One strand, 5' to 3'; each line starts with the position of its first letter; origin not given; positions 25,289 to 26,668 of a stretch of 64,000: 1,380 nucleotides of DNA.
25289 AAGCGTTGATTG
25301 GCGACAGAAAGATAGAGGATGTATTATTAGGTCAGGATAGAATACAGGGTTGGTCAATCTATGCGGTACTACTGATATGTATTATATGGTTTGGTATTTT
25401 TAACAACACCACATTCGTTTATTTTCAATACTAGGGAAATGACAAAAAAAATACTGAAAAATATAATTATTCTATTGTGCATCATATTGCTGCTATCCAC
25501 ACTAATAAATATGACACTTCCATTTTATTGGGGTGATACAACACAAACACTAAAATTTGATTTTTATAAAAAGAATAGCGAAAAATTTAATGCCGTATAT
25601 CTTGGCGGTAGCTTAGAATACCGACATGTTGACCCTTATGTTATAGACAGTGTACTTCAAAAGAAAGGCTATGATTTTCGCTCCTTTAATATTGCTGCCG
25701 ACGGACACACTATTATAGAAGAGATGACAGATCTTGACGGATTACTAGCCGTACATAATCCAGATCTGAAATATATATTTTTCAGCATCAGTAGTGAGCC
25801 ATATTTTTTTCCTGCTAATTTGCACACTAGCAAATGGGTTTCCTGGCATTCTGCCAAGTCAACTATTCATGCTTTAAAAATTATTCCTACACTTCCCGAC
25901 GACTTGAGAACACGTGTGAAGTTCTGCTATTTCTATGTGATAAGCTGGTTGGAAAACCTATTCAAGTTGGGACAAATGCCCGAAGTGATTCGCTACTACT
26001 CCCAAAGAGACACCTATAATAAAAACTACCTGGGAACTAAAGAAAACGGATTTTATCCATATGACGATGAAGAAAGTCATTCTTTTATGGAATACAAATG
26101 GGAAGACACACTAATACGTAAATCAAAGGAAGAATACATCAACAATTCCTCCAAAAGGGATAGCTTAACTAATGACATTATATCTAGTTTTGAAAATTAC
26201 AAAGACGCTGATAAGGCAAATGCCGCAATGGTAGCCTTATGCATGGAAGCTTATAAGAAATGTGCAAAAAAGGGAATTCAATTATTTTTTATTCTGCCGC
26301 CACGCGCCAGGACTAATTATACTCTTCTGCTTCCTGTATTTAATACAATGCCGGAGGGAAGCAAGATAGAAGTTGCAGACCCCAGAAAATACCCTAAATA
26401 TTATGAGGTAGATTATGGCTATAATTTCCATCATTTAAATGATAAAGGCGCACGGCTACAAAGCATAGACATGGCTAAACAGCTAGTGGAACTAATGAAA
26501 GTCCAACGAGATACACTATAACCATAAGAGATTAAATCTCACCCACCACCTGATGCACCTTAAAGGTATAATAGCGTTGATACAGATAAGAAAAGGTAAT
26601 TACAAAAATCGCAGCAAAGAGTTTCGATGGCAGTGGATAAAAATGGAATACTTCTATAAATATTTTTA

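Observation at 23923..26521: MBOAT + DltD/SGNH-like pair next to the TE-less PKS: possible carrier-protein-dependent off-loading onto a surface polymer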

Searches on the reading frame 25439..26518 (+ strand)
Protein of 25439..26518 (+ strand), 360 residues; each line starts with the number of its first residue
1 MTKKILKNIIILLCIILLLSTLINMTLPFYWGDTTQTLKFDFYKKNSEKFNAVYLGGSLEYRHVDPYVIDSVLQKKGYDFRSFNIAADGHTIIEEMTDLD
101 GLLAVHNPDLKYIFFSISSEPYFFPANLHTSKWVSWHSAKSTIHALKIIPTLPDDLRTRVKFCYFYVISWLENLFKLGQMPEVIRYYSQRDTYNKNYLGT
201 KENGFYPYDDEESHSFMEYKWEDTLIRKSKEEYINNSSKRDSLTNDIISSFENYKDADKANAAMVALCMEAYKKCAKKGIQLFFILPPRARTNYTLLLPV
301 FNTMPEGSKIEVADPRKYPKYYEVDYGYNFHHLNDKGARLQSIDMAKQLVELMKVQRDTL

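Call 7: search_protein_families(library=pfam, proteins=[window:25439-26518:+], max_evalue=0.01)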
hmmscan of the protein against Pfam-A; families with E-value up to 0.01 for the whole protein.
window:25439-26518:+ (360 aa): 0 families

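Call 10: search_protein_families(library=ncbifam, proteins=[window:25439-26518:+], max_evalue=0.1)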
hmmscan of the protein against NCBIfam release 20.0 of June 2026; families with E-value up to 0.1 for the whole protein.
window:25439-26518:+ (360 aa): 0 families

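Call 11: search_solved_structures(query=window:25439-26518:+, max_evalue=10)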
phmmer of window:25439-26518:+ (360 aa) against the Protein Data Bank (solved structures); distinct sequences matched with E-value up to 10: 0.

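Call 13: find_homologous_proteins(query=window:25439-26518:+, max_evalue=0.001)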
Query window:25439-26518:+ (360 aa): 61 proteins with E <= 0.001 among 1992 candidates.
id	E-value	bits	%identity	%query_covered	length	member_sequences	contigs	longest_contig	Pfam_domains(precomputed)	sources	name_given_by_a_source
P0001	2.3e-229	779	100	93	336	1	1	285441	-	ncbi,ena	-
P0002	1.5e-184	631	73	100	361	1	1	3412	-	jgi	jgi:hypothetical protein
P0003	6.5e-183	626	72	100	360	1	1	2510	-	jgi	jgi:hypothetical protein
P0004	1.6e-178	612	71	100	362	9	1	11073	-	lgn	-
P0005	5.4e-178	610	71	100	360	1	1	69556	-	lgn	-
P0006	4.5e-177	607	71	100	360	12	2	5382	-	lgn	-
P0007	1.1e-175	602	69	100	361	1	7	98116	-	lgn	-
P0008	2.5e-175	601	72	98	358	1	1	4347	-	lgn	-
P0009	2.0e-174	598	70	100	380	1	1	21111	-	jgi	jgi:hypothetical protein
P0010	1.4e-173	595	69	100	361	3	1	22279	-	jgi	jgi:hypothetical protein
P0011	9.3e-173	593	70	99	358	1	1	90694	-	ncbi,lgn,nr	ncbi:MAG: hypothetical protein JWN78_3024 [Bacteroidota bacterium]|nr:hypothetical protein [Bacteroi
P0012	1.2e-169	582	69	98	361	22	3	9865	-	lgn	-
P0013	2.5e-151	522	61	100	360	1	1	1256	-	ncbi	-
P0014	5.5e-151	521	59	100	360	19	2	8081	-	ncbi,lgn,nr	ncbi:MAG: hypothetical protein KAX69_01160 [Chitinophagales bacterium]|nr:hypothetical protein [Chit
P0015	8.6e-151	520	59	100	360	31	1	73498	-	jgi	jgi:hypothetical protein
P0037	1.5e-139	483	56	98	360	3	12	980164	-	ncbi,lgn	-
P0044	9.1e-116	405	47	100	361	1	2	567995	-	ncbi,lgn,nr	ncbi:MAG: hypothetical protein H6553_10770 [Chitinophagales bacterium]|nr:hypothetical protein [Chit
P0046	4.3e-108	380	47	98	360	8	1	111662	-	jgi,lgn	jgi:hypothetical protein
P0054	2.3e-95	338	42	100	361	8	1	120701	-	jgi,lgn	jgi:hypothetical protein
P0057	1.0e-88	316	43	91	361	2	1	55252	-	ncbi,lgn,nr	ncbi:MAG: hypothetical protein K1X55_12195 [Chitinophagales bacterium]|nr:hypothetical protein [Chit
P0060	5.6e-79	284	35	96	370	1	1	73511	-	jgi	jgi:hypothetical protein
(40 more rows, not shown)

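Call 16: find_encoding_contigs(protein=P0001, flank=10000, max_places=3)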
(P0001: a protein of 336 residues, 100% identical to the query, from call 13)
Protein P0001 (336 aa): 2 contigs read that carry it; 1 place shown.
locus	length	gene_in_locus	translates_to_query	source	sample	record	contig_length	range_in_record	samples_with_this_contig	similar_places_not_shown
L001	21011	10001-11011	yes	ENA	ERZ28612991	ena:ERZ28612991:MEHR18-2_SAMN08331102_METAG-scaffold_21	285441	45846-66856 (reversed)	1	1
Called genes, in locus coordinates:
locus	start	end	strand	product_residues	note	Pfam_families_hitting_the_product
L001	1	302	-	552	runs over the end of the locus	-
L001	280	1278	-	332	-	-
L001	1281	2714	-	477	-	PF03062:MBOAT, PF13813:MBOAT_2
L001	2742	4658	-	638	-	PF16655:PhoD_N, PF09423:PhoD, PF18962:Por_Secre_tail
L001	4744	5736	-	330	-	PF13439:Glyco_transf_4, PF00534:Glycos_transf_1, PF13692:Glyco_trans_1_4, PF13524:Glyco_trans_1_2 (weak), PF20706:GT4-conflict (weak)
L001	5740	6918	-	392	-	PF01757:Acyl_transf_3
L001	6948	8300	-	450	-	PF01943:Polysacc_synt, PF13440:Polysacc_synt_3, PF03023:MurJ, PF01554:MatE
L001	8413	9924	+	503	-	PF03062:MBOAT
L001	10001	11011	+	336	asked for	-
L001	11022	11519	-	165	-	PF04138:GtrA_DPMS_TM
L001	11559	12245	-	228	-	PF22624:AASDHPPT_N, PF01648:ACPS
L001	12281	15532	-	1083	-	PF00109:ketoacyl-synt, PF02801:Ketoacyl-synt_C, PF16197:KAsynt_C_assoc (weak), PF22336:RhiE-like_linker, PF22621:CurL-like_PKS_C, PF00698:Acyl_transf_1, PF00550:PP-binding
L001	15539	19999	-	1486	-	PF00109:ketoacyl-synt, PF02801:Ketoacyl-synt_C, PF16197:KAsynt_C_assoc, PF22621:CurL-like_PKS_C, PF00698:Acyl_transf_1, PF00106:adh_short, PF08659:KR, PF13561:adh_short_C2, +3 more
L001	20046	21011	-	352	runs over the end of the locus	-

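Call 17: find_encoding_contigs(protein=P0044, flank=10000, max_places=1)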
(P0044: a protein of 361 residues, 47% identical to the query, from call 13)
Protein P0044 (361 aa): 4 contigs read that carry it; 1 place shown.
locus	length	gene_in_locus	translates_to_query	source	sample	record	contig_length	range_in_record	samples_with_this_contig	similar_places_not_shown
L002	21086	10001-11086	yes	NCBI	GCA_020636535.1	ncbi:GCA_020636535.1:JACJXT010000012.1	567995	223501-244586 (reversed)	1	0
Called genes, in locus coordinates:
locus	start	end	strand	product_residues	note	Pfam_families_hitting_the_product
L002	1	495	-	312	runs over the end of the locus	-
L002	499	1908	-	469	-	PF03062:MBOAT, PF13813:MBOAT_2 (weak)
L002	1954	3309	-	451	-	PF01966:HD (faint)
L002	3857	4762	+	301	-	PF00691:OmpA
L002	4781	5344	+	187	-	-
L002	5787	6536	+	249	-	PF13489:Methyltransf_23, PF05175:MTS (faint), PF13847:Methyltransf_31, PF08241:Methyltransf_11, PF08242:Methyltransf_12, PF13649:Methyltransf_25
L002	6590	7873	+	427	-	PF03952:Enolase_N, PF00113:Enolase_C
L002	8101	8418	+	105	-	PF04977:DivIC (weak)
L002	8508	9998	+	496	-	PF03062:MBOAT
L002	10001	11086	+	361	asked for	-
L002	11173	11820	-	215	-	PF01648:ACPS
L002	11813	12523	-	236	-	PF00561:Abhydrolase_1 (faint), PF00975:Thioesterase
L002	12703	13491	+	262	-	PF01618:MotA_ExbB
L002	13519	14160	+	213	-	PF02472:ExbD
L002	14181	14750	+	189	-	PF02472:ExbD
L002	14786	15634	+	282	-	-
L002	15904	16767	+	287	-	PF12849:PBP_like_2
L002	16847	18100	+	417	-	PF00285:Citrate_synt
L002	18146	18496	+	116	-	-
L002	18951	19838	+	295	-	-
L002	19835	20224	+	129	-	-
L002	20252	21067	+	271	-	PF20243:MbnP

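Call 18: find_encoding_contigs(protein=P0054, flank=10000, max_places=1)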
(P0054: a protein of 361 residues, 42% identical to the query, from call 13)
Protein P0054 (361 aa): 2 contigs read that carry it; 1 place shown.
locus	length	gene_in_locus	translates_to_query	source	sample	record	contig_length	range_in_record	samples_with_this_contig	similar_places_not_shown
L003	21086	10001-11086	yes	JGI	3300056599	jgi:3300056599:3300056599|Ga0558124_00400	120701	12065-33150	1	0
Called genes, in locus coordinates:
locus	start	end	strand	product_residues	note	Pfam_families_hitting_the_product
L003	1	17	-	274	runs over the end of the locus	PF01553:Acyltransferase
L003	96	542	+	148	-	PF26622:DUF8199 (faint)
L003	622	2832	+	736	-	PF13715:CarbopepD_reg_2, PF00593:TonB_dep_Rec_b-barrel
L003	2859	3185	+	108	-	PF00403:HMA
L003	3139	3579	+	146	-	-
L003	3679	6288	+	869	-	PF17162:DUF5118 (faint), PF17148:DUF5117, PF16313:DUF4953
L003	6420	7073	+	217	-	-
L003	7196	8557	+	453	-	PF08308:PEGA (faint)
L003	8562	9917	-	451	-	PF01943:Polysacc_synt, PF13440:Polysacc_synt_3, PF03023:MurJ, PF01554:MatE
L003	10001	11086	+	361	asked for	-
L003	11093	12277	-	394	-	PF03150:CCP_MauG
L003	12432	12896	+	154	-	-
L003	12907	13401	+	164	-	PF13430:DUF4112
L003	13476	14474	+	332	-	PF03976:PPK2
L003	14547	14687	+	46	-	-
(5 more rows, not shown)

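Call 19: find_encoding_contigs(protein=P0060, flank=10000, max_places=1)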
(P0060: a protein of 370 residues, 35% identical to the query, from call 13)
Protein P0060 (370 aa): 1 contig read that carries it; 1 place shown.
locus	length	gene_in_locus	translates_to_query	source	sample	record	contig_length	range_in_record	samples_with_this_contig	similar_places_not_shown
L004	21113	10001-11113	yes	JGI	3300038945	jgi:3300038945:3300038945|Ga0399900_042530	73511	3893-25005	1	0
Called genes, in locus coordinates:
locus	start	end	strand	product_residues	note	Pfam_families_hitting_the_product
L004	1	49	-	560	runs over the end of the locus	-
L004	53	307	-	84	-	-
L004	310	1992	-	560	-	-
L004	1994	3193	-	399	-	PF01757:Acyl_transf_3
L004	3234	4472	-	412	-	PF01757:Acyl_transf_3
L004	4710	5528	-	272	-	PF00685:Sulfotransfer_1, PF13469:Sulfotransfer_3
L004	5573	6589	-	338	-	PF13439:Glyco_transf_4, PF20706:GT4-conflict, PF00534:Glycos_transf_1, PF13692:Glyco_trans_1_4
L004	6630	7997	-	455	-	PF01943:Polysacc_synt, PF03023:MurJ (faint), PF01554:MatE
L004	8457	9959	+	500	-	PF03062:MBOAT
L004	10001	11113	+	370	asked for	-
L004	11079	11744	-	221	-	PF22624:AASDHPPT_N, PF01648:ACPS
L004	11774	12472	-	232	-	PF00561:Abhydrolase_1 (faint), PF00975:Thioesterase, PF12697:Abhydrolase_6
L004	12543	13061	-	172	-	PF14060:DUF4252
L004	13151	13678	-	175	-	PF14060:DUF4252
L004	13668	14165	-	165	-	-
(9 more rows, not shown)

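Call 20: find_encoding_contigs(protein=P0037, flank=10000, max_places=1)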
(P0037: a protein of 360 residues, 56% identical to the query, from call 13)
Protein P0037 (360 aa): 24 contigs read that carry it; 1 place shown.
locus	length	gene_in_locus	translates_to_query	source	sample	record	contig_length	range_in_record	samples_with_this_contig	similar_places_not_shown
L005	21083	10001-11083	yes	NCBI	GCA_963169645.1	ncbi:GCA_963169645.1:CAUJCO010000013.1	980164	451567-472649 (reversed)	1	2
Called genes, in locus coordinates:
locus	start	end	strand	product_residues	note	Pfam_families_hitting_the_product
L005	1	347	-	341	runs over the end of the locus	PF02912:Phe_tRNA-synt_N, PF01409:tRNA-synt_2d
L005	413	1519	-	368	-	PF09423:PhoD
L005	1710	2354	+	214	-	PF00293:NUDIX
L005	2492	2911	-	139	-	PF06210:DUF1003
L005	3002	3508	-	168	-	PF00149:Metallophos (faint), PF12850:Metallophos_2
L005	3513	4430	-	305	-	PF01745:IPT, PF01715:IPPT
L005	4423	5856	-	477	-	PF01743:PolyA_pol, PF12627:PolyA_pol_RNAbd, PF01966:HD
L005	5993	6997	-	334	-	PF13439:Glyco_transf_4, PF00534:Glycos_transf_1, PF13692:Glyco_trans_1_4, PF20706:GT4-conflict (weak)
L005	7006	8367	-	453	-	PF01943:Polysacc_synt, PF03023:MurJ, PF13440:Polysacc_synt_3, PF01554:MatE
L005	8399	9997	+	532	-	PF03062:MBOAT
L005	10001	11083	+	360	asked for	-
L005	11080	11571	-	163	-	PF04138:GtrA_DPMS_TM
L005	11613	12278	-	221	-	PF22624:AASDHPPT_N, PF01648:ACPS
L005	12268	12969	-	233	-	PF00561:Abhydrolase_1 (faint), PF00975:Thioesterase, PF12697:Abhydrolase_6 (weak)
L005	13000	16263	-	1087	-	PF00109:ketoacyl-synt, PF02801:Ketoacyl-synt_C, PF16197:KAsynt_C_assoc, PF22336:RhiE-like_linker, PF22621:CurL-like_PKS_C, PF00698:Acyl_transf_1, PF00550:PP-binding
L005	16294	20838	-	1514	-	PF00109:ketoacyl-synt, PF02801:Ketoacyl-synt_C, PF16197:KAsynt_C_assoc, PF22621:CurL-like_PKS_C, PF00698:Acyl_transf_1, PF00106:adh_short, PF08659:KR, PF00550:PP-binding, +2 more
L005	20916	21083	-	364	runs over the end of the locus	-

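Call 21: find_encoding_contigs(protein=P0046, flank=10000, max_places=1)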
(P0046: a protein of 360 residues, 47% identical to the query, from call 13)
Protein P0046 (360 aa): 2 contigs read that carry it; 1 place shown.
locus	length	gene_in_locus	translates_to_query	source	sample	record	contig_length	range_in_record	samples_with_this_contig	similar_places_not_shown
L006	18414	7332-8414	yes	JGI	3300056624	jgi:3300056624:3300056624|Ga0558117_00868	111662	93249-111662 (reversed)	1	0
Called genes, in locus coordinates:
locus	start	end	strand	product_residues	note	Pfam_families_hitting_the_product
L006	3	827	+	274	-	?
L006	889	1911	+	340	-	PF02912:Phe_tRNA-synt_N, PF01409:tRNA-synt_2d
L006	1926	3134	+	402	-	PF13506:Glyco_transf_21, PF00535:Glycos_transf_2, PF13641:Glyco_tranf_2_3, PF13704:Glyco_tranf_2_4 (weak), PF13632:Glyco_trans_2_3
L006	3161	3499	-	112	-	PF12844:HTH_19, PF13560:HTH_31 (weak), PF01381:HTH_3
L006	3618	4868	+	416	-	-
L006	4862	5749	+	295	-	-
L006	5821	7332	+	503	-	PF03062:MBOAT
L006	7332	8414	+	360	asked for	-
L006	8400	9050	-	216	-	PF22624:AASDHPPT_N, PF01648:ACPS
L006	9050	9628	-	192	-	-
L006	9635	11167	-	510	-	PF01676:Metalloenzyme, PF06415:iPGM_N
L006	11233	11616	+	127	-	PF16022:DUF4783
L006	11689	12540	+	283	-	PF02749:QRPTase_N, PF01729:QRPTase_C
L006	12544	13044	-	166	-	PF05163:DinB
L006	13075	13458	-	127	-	-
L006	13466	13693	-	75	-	PF09527:ATPase_gene1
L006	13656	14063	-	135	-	PF04519:Bactofilin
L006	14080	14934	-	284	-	PF01551:Peptidase_M23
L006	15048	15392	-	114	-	PF02482:Ribosomal_S30AE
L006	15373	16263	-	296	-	PF02899:Phage_int_SAM_1, PF13495:Phage_int_SAM_4 (weak), PF00589:Phage_integrase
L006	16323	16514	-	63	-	PF01165:Ribosomal_S21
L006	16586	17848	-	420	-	PF00438:S-AdoMet_synt_N, PF02772:S-AdoMet_synt_M, PF02773:S-AdoMet_synt_C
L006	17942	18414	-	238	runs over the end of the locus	PF11967:RecO_N, PF02565:RecO_C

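Call 22: find_encoding_contigs(protein=P0057, flank=10000, max_places=1)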
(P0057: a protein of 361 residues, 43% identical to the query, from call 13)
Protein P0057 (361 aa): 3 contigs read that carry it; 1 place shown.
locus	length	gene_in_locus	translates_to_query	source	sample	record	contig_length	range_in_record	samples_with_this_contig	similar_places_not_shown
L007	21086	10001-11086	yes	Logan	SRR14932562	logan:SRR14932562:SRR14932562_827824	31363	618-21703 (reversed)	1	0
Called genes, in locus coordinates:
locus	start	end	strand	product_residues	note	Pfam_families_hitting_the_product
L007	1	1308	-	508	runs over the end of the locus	-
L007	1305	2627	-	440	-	-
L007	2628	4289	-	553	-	-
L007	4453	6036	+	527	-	-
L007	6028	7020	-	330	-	PF13439:Glyco_transf_4, PF00534:Glycos_transf_1, PF00982:Glyco_transf_20 (weak), PF13692:Glyco_trans_1_4, PF13524:Glyco_trans_1_2 (weak), PF20706:GT4-conflict (weak)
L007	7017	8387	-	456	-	PF01943:Polysacc_synt, PF01554:MatE (weak), PF03023:MurJ, PF01554:MatE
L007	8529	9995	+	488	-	PF03062:MBOAT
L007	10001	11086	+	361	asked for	-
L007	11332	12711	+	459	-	PF18990:DUF5723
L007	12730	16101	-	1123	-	PF17757:UvrB_inter, PF02559:CarD_TRCF_RID, PF04851:ResIII (weak), PF00270:DEAD, PF00271:Helicase_C, PF03461:TRCF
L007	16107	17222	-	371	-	-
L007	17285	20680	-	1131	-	PF00932:LTD, PF13585:CHU_C (weak), PF13860:FlgD_ig (weak)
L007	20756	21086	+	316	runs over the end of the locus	?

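Call 23: predict_structure(alignment_id=A1)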
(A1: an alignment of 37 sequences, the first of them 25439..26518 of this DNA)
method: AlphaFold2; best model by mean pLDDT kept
length: 360 residues; sequences in the alignment: 37
mean_pLDDT: 92.5   pTM: 0.90
mean pLDDT of the five models: 92.5, 92.2, 92.1, 90.0, 89.3
residues with pLDDT >= 90: 290; 70-90: 54; 50-70: 16; < 50: 0
segments of 3 or more residues with pLDDT < 50: none
pLDDT, mean of each block of 10 residues (from residue 1): 92 90 89 94 97 95 96 96 94 96 97 96 91 93 98 96 97 85 90 88 91 62 79 94 96 95 98 98 97 94 97 97 94 95 98 74
secondary structure, 60 per line:
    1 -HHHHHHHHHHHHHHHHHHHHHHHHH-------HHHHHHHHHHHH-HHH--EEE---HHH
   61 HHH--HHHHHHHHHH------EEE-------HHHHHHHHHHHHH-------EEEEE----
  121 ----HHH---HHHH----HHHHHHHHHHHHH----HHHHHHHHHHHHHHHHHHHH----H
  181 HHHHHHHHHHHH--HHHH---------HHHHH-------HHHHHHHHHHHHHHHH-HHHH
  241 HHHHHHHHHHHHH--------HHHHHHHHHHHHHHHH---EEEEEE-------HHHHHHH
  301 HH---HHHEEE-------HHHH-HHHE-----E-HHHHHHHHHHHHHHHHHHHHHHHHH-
elements in order: H2-26 H34-45 E52-54 H58-63 H66-75 E82-84 H92-104 E112-116 H131-134 H139-151 H156-175 H180-192 H195-198 H208-212 H220-235 H237-253 H262-277 E281-286 H294-302 E309-311 H319-322 H335-359
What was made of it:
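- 25439..26521 (+): Partner1, 360 aa: N-terminal TM anchor plus a periplasmic DltD-fold, SGNH-like domain. AF2 pLDDT 92.5 (call 23).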

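Call 27: fold_search(model_id=the predicted structure, library=pdb)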
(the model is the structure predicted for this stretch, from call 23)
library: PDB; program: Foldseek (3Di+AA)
matches with E <= 10: 589; with E <= 0.001: 10
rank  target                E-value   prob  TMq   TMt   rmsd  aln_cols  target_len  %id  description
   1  6pfx_A                5.3e-05  1.00  0.39  0.37  12.3       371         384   14  D-alanyl transferase DltD from Enterococcus faecium (released 2019-07-03)
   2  3bma_E                1.3e-04  1.00  0.38  0.35  13.6       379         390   11  Crystal structure of D-alanyl-lipoteichoic acid synthetase from Streptococcus pneumoniae R6 (released 2007-12-25)
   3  3bma_C                1.3e-04  1.00  0.34  0.32  13.9       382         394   11  Crystal structure of D-alanyl-lipoteichoic acid synthetase from Streptococcus pneumoniae R6 (released 2007-12-25)
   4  6pfx_B                1.7e-04  1.00  0.38  0.37  12.4       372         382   14  D-alanyl transferase DltD from Enterococcus faecium (released 2019-07-03)
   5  3bma_B                2.0e-04  1.00  0.35  0.33  13.2       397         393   13  Crystal structure of D-alanyl-lipoteichoic acid synthetase from Streptococcus pneumoniae R6 (released 2007-12-25)
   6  3bma_F                2.4e-04  1.00  0.36  0.34  13.9       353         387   12  Crystal structure of D-alanyl-lipoteichoic acid synthetase from Streptococcus pneumoniae R6 (released 2007-12-25)
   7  3bma_D                3.0e-04  1.00  0.37  0.34  14.5       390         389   12  Crystal structure of D-alanyl-lipoteichoic acid synthetase from Streptococcus pneumoniae R6 (released 2007-12-25)
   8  6o93                  3.3e-04  1.00  0.38  0.36  12.3       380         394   12  D-alanyl transferase DltD from Enterococcus faecalis (released 2019-03-27)
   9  7dxm_A                3.6e-04  1.00  0.38  0.36  12.6       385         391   13  Crystal structure of DltD (released 2021-07-21)
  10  3bma_A                5.2e-04  0.99  0.34  0.32  13.3       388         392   12  Crystal structure of D-alanyl-lipoteichoic acid synthetase from Streptococcus pneumoniae R6 (released 2007-12-25)
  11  7dxm_B                1.3e-03  1.00  0.39  0.37  11.6       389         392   13  Crystal structure of DltD (released 2021-07-21)
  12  7dxm_C                2.5e-03  0.99  0.39  0.36  12.7       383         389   12  Crystal structure of DltD (released 2021-07-21)
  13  5m66_C                5.7e-02  0.18  0.20  0.17  20.3       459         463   11  Crystal structure of S-adenosyl-L-homocysteine hydrolase from Bradyrhizobium elkanii in complex with adenosine (released 2017-05-10)
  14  5m66_B                6.3e-02  0.14  0.18  0.15  21.6       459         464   12  Crystal structure of S-adenosyl-L-homocysteine hydrolase from Bradyrhizobium elkanii in complex with adenosine (released 2017-05-10)
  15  5ax7_B                1.2e-01  0.08  0.14  0.15  20.1       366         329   11  yeast pyruvyltransferase Pvg1p (released 2016-06-08)
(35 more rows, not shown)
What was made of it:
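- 25439..26521 (+): The top 12 Foldseek hits are all DltD, at probability 0.99-1.0 (call 27).
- On DltD: Helix 2-26 forms the TM anchor (calls 23, 27).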

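Call 28: find_related_loci(query=A1, collection=genome_contigs, flank=10000)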
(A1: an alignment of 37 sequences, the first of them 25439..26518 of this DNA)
Query A1 (360 aa) in genome_contigs; peptide patterns used: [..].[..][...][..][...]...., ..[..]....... (x = any residue, [..] = any of these).
119 stretches matched a pattern; 41 encode a relative of the query (tblastn E <= 1e-3); 37 distinct loci.
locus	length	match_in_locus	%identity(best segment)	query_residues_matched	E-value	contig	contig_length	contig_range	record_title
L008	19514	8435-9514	69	1-360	5e-180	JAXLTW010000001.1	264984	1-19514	MAG: Chitinophagales bacterium isolate STL-BAC14 C1.324.fa-1, whole genome shotgun sequence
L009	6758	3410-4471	69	1-354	2e-175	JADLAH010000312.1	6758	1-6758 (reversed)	MAG: Chitinophagales bacterium isolate SJ120 c_000001331530, whole genome shotgun sequence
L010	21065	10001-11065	70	1-355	4e-170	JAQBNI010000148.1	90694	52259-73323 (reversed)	MAG: Bacteroidota bacterium isolate RYN_289 scaffold_1447187, whole genome shotgun sequence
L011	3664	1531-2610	61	1-360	4e-160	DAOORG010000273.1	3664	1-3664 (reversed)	MAG TPA_asm: Chitinophagales bacterium isolate AMR_MDS_2551 NODE_30114_length_3664_cov_16.133832, whole genome shotgun s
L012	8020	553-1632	59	1-360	2e-150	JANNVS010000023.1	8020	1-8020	MAG: Sphingobacteriales bacterium isolate VAR_34_metabat_471 VAR_34_k141_2707420, whole genome shotgun sequence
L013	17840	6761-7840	59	1-360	2e-150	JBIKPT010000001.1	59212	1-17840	MAG: Chitinophagales bacterium isolate ME2015-05-02_3300035682_group6_bin87 Rohwer_bin568_scaffold_136_c1, whole genome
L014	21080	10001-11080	59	1-360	4e-149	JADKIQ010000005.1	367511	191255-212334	MAG: Sphingobacteriales bacterium isolate Skiv_18-Q3-R9-52_MAXAC.081 tig00004985-10-3668640, whole genome shotgun sequen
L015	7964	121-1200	59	1-360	3e-148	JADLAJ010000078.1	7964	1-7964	MAG: Chitinophagales bacterium isolate SJ124 c_000000318906, whole genome shotgun sequence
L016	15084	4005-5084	59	1-360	2e-147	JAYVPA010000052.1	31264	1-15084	MAG: Sphingobacteriales bacterium isolate GL72_DN_metabat_143 GL72_DN_metabat_143_51, whole genome shotgun sequence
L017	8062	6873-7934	58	1-354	3e-147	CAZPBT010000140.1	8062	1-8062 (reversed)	MAG TPA_asm: uncultured Chitinophagales bacterium isolate SRP173033_co3_143 genome assembly, contig: NODE_12794_length_8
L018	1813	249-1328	56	1-360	8e-159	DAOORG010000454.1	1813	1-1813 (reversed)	MAG TPA_asm: Chitinophagales bacterium isolate AMR_MDS_2551 NODE_82252_length_1813_cov_3.238908, whole genome shotgun se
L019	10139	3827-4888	57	1-354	5e-146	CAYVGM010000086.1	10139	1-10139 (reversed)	MAG TPA_asm: uncultured Chitinophagales bacterium isolate SRP189682_co1_277 genome assembly, contig: NODE_15756_length_1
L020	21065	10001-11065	57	1-354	3e-145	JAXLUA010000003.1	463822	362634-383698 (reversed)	MAG: Chitinophagales bacterium isolate STL-BAC18 C2.187.fa-3, whole genome shotgun sequence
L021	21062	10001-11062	56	1-354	3e-144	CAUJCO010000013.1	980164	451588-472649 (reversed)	MAG: Bacteroidota bacterium isolate KLAP121 genome assembly, contig: KLAP121_202777, whole genome shotgun sequence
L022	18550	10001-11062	56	1-353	7e-144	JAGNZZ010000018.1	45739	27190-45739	MAG: Chitinophagales bacterium isolate Go_SlAct_bin_469 Go_SlAct_2383_length_45739_cov_31.220951, whole genome shotgun s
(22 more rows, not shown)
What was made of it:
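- All loci come from one order-level group of MAGs (call 28).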
